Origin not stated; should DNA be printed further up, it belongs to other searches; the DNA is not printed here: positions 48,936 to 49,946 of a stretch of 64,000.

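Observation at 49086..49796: Non-canonical architecture: HIGH-motif cytidylyltransferase-like domain fused to a PMI-type cupin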

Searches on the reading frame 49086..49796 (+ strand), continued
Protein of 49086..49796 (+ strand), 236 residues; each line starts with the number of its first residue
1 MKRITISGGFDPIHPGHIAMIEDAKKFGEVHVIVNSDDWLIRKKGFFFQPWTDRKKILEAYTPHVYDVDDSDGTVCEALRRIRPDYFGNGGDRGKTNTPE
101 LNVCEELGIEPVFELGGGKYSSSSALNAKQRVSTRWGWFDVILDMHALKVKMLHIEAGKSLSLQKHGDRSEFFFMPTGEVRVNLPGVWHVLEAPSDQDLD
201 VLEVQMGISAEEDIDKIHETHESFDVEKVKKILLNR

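Call 17: find_related_loci(query=window:49086-49796:+, collection=genome_contigs, flank=10000)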
Query window:49086-49796:+ (236 aa) in genome_contigs; peptide patterns used: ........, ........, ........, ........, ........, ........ (x = any residue, [..] = any of these).
90 stretches matched a pattern; 28 encode a relative of the query (tblastn E <= 1e-3); 28 distinct loci.
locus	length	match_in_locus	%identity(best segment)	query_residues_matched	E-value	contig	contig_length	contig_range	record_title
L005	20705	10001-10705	85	1-235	1e-139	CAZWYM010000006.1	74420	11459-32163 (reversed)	MAG TPA_asm: uncultured Candidatus Saccharibacteria bacterium isolate SRP286056_co2_193 genome assembly, contig: NODE_34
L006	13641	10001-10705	85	1-235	1e-139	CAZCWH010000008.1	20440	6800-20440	MAG TPA_asm: uncultured Candidatus Saccharibacteria bacterium isolate SRP342105_co2_121 genome assembly, contig: NODE_26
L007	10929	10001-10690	83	7-236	6e-132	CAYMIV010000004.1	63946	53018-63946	MAG TPA_asm: uncultured Candidatus Saccharibacteria bacterium isolate SRP342105_co2_54 genome assembly, contig: NODE_396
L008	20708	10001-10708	80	1-236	7e-128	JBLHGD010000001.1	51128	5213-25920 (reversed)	MAG: Candidatus Azotimanducaceae bacterium isolate 3300054976_96 Ga0535667_0000418, whole genome shotgun sequence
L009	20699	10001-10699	79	2-235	6e-128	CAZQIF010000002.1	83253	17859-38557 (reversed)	MAG TPA_asm: uncultured Candidatus Saccharibacteria bacterium isolate SRP286056_co3_504 genome assembly, contig: NODE_94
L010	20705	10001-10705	77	2-236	4e-125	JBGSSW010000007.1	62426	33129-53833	MAG: Candidatus Paceibacteria bacterium isolate JTS-AC391 k141_2144862, whole genome shotgun sequence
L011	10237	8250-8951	78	2-235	9e-125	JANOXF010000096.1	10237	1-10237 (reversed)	MAG: Candidatus Kaiserbacteria bacterium isolate VAR_35_metabat_256 VAR_35_k141_2613647, whole genome shotgun sequence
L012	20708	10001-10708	74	1-236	1e-124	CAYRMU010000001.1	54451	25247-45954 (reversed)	MAG TPA_asm: uncultured Candidatus Saccharibacteria bacterium isolate SRP219642_co8_65 genome assembly, contig: NODE_544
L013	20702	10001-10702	76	2-235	5e-124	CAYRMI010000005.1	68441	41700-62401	MAG TPA_asm: uncultured Candidatus Saccharibacteria bacterium isolate SRP300315_co1_16 genome assembly, contig: NODE_208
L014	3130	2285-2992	73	1-236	4e-125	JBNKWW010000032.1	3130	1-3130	MAG: Minisyncoccia bacterium isolate D2.bin.5.orig k141_960881, whole genome shotgun sequence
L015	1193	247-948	75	2-235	1e-131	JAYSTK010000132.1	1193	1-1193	MAG: Candidatus Kaiserbacteria bacterium isolate GFS_12429 GFS_12429_131, whole genome shotgun sequence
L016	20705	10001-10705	73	1-235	3e-120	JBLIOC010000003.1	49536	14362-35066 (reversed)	MAG: Candidatus Paceibacteria bacterium isolate 3300053785_176 Ga0535658_0000917, whole genome shotgun sequence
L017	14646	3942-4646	74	2-236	3e-120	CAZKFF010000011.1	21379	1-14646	MAG TPA_asm: uncultured Candidatus Saccharibacteria bacterium isolate SRP263527_co2_181 genome assembly, contig: NODE_19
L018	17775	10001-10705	74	2-236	4e-120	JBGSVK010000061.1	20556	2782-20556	MAG: Candidatus Paceibacteria bacterium isolate JTS-AC455 k141_3866168, whole genome shotgun sequence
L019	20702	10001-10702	74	2-235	1e-119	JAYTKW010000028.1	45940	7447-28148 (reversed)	MAG: Candidatus Kaiserbacteria bacterium isolate GFS_3221 GFS_3221_27, whole genome shotgun sequence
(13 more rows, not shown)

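Call 18: search_protein_representatives(protein=window:49086-49796:+)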
Query: 236 residues. Proteins with E-value up to 0.001 (for the whole library): 3091; up to 1e-10: 1177; up to 1e-30: 131. The best 150 are listed.
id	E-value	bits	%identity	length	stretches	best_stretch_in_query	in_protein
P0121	1.8e-101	355.4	66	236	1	3-236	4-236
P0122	7.2e-70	251.9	61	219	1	1-178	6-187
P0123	2.3e-52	194.5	50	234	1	3-207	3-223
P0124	4.3e-51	190.4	55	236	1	2-181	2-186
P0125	4.8e-51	190.2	45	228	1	2-217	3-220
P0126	2.2e-50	188.1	45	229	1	4-215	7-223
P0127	2.1e-49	184.8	48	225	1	4-215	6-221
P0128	3.4e-49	184.2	45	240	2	1-175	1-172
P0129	3.7e-49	184.0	48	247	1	4-184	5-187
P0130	1.5e-48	182.1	47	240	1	4-216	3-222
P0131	1.8e-48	181.8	74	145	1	66-175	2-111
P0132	1.9e-48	181.8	47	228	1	4-218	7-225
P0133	3.2e-48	181.0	45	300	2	4-183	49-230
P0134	1.3e-46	175.8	46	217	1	3-215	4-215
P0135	7.5e-46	173.2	49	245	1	4-188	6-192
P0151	3.0e-41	158.1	64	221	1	4-127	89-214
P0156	1.2e-39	152.9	42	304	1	1-220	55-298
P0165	2.8e-38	148.4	57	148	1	1-126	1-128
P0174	7.4e-38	147.0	54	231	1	4-131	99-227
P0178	1.5e-36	142.8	57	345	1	4-125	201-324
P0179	1.7e-36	142.6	56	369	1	3-131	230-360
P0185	1.2e-35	139.8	56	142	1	2-127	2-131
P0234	1.5e-31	126.4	52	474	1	3-126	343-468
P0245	6.3e-31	124.4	47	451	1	2-134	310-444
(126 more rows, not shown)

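Call 19: search_protein_families(library=ncbifam, proteins=[P0234, P0245, P0178, P0179, P0165, P0185, P0151, P0174, P0125, P0133], max_evalue=0.00001)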
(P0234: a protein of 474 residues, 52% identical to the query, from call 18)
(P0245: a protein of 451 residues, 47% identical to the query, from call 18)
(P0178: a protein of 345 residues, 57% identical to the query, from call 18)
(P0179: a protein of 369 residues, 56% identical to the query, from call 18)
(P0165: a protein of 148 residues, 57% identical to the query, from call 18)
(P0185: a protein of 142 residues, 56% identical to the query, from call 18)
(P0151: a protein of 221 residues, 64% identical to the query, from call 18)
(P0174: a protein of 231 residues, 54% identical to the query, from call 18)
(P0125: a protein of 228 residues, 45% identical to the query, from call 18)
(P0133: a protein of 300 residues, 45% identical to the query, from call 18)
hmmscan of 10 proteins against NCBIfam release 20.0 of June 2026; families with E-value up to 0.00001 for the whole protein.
P0234 (474 aa): 4 families
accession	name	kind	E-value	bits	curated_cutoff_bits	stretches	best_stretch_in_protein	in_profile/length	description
TIGR02199.1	rfaE_dom_II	equivalog_domain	1.4e-11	44.4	181.5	1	347-471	17-141/144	D-glycero-beta-D-manno-heptose 1-phosphate adenylyltransferase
TIGR01518.1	g3p_cytidyltrns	equivalog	7.2e-11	42.3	165.4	1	346-436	3-93/125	glycerol-3-phosphate cytidylyltransferase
TIGR00125.1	cyt_tran_rel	domain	1.1e-07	31.9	27.7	1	347-406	5-64/65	adenylyltransferase/cytidyltransferase family protein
NF001985.0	PRK00777.1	subfamily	7.2e-07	29.4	104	1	342-400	5-64/157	pantetheine-phosphate adenylyltransferase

P0245 (451 aa): 5 families
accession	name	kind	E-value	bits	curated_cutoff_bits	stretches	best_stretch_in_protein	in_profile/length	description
TIGR02199.1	rfaE_dom_II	equivalog_domain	1.1e-15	57.7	181.5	1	307-413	9-116/144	D-glycero-beta-D-manno-heptose 1-phosphate adenylyltransferase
NF008454.0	PRK11316.1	equivalog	2.9e-12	46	521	1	294-408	328-440/475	bifunctional D-glycero-beta-D-manno-heptose-7-phosphate kinase/D-glycero-beta-D-manno-heptose 1-phosphate adenylyltransferase HldE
NF001985.0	PRK00777.1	subfamily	5.6e-11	42.8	104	1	310-371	5-67/157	pantetheine-phosphate adenylyltransferase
TIGR01518.1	g3p_cytidyltrns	equivalog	2.5e-07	30.8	165.4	1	312-404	1-93/125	glycerol-3-phosphate cytidylyltransferase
TIGR00125.1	cyt_tran_rel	domain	4.7e-07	29.9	27.7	1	311-366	1-56/65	adenylyltransferase/cytidyltransferase family protein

P0178 (345 aa): 5 families
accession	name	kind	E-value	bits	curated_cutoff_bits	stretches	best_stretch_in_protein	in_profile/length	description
TIGR02199.1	rfaE_dom_II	equivalog_domain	1.2e-14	54.3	181.5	1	191-329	4-142/144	D-glycero-beta-D-manno-heptose 1-phosphate adenylyltransferase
NF008454.0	PRK11316.1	equivalog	5.2e-11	41.8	521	1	192-331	334-473/475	bifunctional D-glycero-beta-D-manno-heptose-7-phosphate kinase/D-glycero-beta-D-manno-heptose 1-phosphate adenylyltransferase HldE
NF001985.0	PRK00777.1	subfamily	2.6e-08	34.1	104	1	201-253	7-60/157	pantetheine-phosphate adenylyltransferase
TIGR00125.1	cyt_tran_rel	domain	1.5e-07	31.4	27.7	1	200-252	1-53/65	adenylyltransferase/cytidyltransferase family protein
TIGR01518.1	g3p_cytidyltrns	equivalog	3.9e-07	30.2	165.4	1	202-264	2-65/125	glycerol-3-phosphate cytidylyltransferase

P0179 (369 aa): 6 families
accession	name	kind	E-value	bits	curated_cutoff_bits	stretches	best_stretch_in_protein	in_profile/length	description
TIGR02199.1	rfaE_dom_II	equivalog_domain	2.1e-11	43.9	181.5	1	231-360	13-143/144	D-glycero-beta-D-manno-heptose 1-phosphate adenylyltransferase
TIGR01518.1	g3p_cytidyltrns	equivalog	6.7e-11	42.4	165.4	1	231-303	1-74/125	glycerol-3-phosphate cytidylyltransferase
TIGR00125.1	cyt_tran_rel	domain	1.7e-09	37.7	27.7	1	231-292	2-63/65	adenylyltransferase/cytidyltransferase family protein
NF001985.0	PRK00777.1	subfamily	4.1e-08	33.4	104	1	229-287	5-64/157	pantetheine-phosphate adenylyltransferase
NF008454.0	PRK11316.1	equivalog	2.6e-06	26.3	521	1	231-325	342-438/475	bifunctional D-glycero-beta-D-manno-heptose-7-phosphate kinase/D-glycero-beta-D-manno-heptose 1-phosphate adenylyltransferase HldE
NF002250.0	PRK01170.1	subfamily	6.4e-06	25.9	489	0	231-301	3-76/322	bifunctional pantetheine-phosphate adenylyltransferase/NTP phosphatase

P0165 (148 aa): 6 families
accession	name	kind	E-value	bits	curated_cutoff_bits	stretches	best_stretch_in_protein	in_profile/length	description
TIGR02199.1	rfaE_dom_II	equivalog_domain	9.5e-18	64.4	181.5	1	3-132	13-142/144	D-glycero-beta-D-manno-heptose 1-phosphate adenylyltransferase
NF008454.0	PRK11316.1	equivalog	4.2e-12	45.4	521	1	4-131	343-470/475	bifunctional D-glycero-beta-D-manno-heptose-7-phosphate kinase/D-glycero-beta-D-manno-heptose 1-phosphate adenylyltransferase HldE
TIGR00125.1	cyt_tran_rel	domain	3.6e-11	43.1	27.7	1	3-62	1-60/65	adenylyltransferase/cytidyltransferase family protein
TIGR01518.1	g3p_cytidyltrns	equivalog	1.1e-09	38.4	165.4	1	4-94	1-91/125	glycerol-3-phosphate cytidylyltransferase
NF001985.0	PRK00777.1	subfamily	4.7e-09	36.5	104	1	1-73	4-83/157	pantetheine-phosphate adenylyltransferase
NF002250.0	PRK01170.1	subfamily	6.4e-06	25.9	489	1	3-83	2-86/322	bifunctional pantetheine-phosphate adenylyltransferase/NTP phosphatase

P0185 (142 aa): 5 families
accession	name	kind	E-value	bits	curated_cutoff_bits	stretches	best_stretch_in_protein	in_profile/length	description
TIGR02199.1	rfaE_dom_II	equivalog_domain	1.1e-12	47.9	181.5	1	4-131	14-139/144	D-glycero-beta-D-manno-heptose 1-phosphate adenylyltransferase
TIGR00125.1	cyt_tran_rel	domain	1.7e-11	44.1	27.7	1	4-66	2-64/65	adenylyltransferase/cytidyltransferase family protein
NF001985.0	PRK00777.1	subfamily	4e-09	36.7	104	1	1-58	4-62/157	pantetheine-phosphate adenylyltransferase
TIGR01518.1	g3p_cytidyltrns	equivalog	4.6e-09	36.5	165.4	1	5-94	2-91/125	glycerol-3-phosphate cytidylyltransferase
NF008454.0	PRK11316.1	equivalog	4.4e-07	28.9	521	1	4-99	343-439/475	bifunctional D-glycero-beta-D-manno-heptose-7-phosphate kinase/D-glycero-beta-D-manno-heptose 1-phosphate adenylyltransferase HldE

P0151 (221 aa): 3 families
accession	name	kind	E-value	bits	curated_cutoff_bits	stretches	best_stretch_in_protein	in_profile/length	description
TIGR02199.1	rfaE_dom_II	equivalog_domain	2.1e-12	47.1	181.5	1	83-218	8-143/144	D-glycero-beta-D-manno-heptose 1-phosphate adenylyltransferase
TIGR01518.1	g3p_cytidyltrns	equivalog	6.4e-09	36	165.4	1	92-156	4-69/125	glycerol-3-phosphate cytidylyltransferase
NF008454.0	PRK11316.1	equivalog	5.3e-07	28.6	521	1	77-217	330-471/475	bifunctional D-glycero-beta-D-manno-heptose-7-phosphate kinase/D-glycero-beta-D-manno-heptose 1-phosphate adenylyltransferase HldE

P0174 (231 aa): 5 families
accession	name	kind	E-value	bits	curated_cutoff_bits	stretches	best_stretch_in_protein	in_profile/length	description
TIGR02199.1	rfaE_dom_II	equivalog_domain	3.2e-13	49.7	181.5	1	99-205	14-121/144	D-glycero-beta-D-manno-heptose 1-phosphate adenylyltransferase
NF001985.0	PRK00777.1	subfamily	2.3e-10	40.8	104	1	96-155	4-64/157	pantetheine-phosphate adenylyltransferase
TIGR00125.1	cyt_tran_rel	domain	3.3e-10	40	27.7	1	101-156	4-59/65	adenylyltransferase/cytidyltransferase family protein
TIGR01518.1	g3p_cytidyltrns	equivalog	6.1e-10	39.3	165.4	1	101-190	3-92/125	glycerol-3-phosphate cytidylyltransferase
NF008454.0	PRK11316.1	equivalog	8.8e-08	31.2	521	1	99-194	343-439/475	bifunctional D-glycero-beta-D-manno-heptose-7-phosphate kinase/D-glycero-beta-D-manno-heptose 1-phosphate adenylyltransferase HldE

P0125 (228 aa): 6 families
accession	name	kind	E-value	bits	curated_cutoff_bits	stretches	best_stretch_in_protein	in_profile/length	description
TIGR02199.1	rfaE_dom_II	equivalog_domain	9.8e-13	48.1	181.5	1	3-114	12-124/144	D-glycero-beta-D-manno-heptose 1-phosphate adenylyltransferase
TIGR01479.1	GMP_PMI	equivalog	4.9e-12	45.4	372.95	1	130-190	354-414/467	mannose-1-phosphate guanylyltransferase/mannose-6-phosphate isomerase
NF012004.0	PRK15460.1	equivalog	8.4e-10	37.9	859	1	133-190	367-424/478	mannose-1-phosphate guanyltransferase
TIGR01518.1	g3p_cytidyltrns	equivalog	1.8e-08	34.5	165.4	1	6-95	2-91/125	glycerol-3-phosphate cytidylyltransferase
NF008454.0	PRK11316.1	equivalog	2.2e-07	29.9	521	1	4-101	342-440/475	bifunctional D-glycero-beta-D-manno-heptose-7-phosphate kinase/D-glycero-beta-D-manno-heptose 1-phosphate adenylyltransferase HldE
NF001985.0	PRK00777.1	subfamily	4.1e-06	26.9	104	1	3-60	5-63/157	pantetheine-phosphate adenylyltransferase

P0133 (300 aa): 7 families
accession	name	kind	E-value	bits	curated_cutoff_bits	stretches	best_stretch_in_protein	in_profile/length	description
TIGR01479.1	GMP_PMI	equivalog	1e-27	97.1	372.95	1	177-283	357-462/467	mannose-1-phosphate guanylyltransferase/mannose-6-phosphate isomerase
NF012004.0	PRK15460.1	equivalog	2.8e-20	72.4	859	1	179-283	369-472/478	mannose-1-phosphate guanyltransferase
TIGR02199.1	rfaE_dom_II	equivalog_domain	4.8e-14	52.4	181.5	1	50-173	15-138/144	D-glycero-beta-D-manno-heptose 1-phosphate adenylyltransferase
TIGR01518.1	g3p_cytidyltrns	equivalog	1.7e-09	37.8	165.4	1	50-117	2-70/125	glycerol-3-phosphate cytidylyltransferase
NF001985.0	PRK00777.1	subfamily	5.2e-09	36.4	104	1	48-105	6-64/157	pantetheine-phosphate adenylyltransferase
NF008454.0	PRK11316.1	equivalog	5.9e-08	31.7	521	1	51-145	345-440/475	bifunctional D-glycero-beta-D-manno-heptose-7-phosphate kinase/D-glycero-beta-D-manno-heptose 1-phosphate adenylyltransferase HldE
TIGR00125.1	cyt_tran_rel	domain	4.7e-07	29.9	27.7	1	50-109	3-62/65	adenylyltransferase/cytidyltransferase family protein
